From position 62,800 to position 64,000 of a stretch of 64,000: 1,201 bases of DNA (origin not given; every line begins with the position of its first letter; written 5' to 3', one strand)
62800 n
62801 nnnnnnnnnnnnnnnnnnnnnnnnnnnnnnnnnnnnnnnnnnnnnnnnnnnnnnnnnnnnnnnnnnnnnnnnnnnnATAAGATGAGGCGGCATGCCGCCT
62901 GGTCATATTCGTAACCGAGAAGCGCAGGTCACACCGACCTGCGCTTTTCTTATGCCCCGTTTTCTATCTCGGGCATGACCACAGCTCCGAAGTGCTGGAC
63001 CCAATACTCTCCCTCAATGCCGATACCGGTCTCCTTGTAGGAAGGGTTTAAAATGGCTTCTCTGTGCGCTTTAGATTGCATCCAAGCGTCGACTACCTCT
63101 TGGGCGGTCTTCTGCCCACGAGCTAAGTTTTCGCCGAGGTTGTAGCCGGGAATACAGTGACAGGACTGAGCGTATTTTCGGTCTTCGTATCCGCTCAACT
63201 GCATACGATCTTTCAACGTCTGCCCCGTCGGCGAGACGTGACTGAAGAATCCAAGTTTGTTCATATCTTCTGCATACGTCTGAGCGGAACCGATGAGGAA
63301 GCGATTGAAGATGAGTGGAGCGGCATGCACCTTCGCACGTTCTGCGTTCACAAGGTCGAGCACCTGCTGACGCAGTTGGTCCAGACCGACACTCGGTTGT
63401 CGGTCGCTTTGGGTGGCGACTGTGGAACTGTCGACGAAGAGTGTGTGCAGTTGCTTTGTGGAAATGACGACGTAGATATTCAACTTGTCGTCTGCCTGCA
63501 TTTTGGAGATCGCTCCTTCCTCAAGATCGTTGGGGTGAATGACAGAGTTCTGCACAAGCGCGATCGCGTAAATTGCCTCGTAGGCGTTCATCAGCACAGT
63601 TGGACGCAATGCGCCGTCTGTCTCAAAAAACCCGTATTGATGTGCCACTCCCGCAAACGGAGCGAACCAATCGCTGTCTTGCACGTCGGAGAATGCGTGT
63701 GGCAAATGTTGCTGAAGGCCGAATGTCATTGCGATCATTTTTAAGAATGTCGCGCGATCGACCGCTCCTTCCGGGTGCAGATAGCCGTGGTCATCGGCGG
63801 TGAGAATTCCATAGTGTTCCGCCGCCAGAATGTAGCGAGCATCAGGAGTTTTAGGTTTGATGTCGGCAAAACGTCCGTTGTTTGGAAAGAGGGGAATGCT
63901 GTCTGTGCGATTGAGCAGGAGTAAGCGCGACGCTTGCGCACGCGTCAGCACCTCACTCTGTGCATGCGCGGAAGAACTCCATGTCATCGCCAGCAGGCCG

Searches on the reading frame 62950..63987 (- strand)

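Call 68: search_protein_families(library=pfam, proteins=[window:62950-63987:-], max_evalue=0.00001)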
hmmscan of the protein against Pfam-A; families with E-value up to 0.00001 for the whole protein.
window:62950-63987:- (345 aa): 2 families
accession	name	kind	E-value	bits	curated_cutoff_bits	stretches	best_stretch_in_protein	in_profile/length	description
PF00188.32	CAP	-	1.4e-14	55.4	21.1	1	210-327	1-105/117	Cysteine-rich secretory protein family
PF00395.25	SLH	-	1.7e-06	28.3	20.8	0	39-81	1-43/44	S-layer homology domain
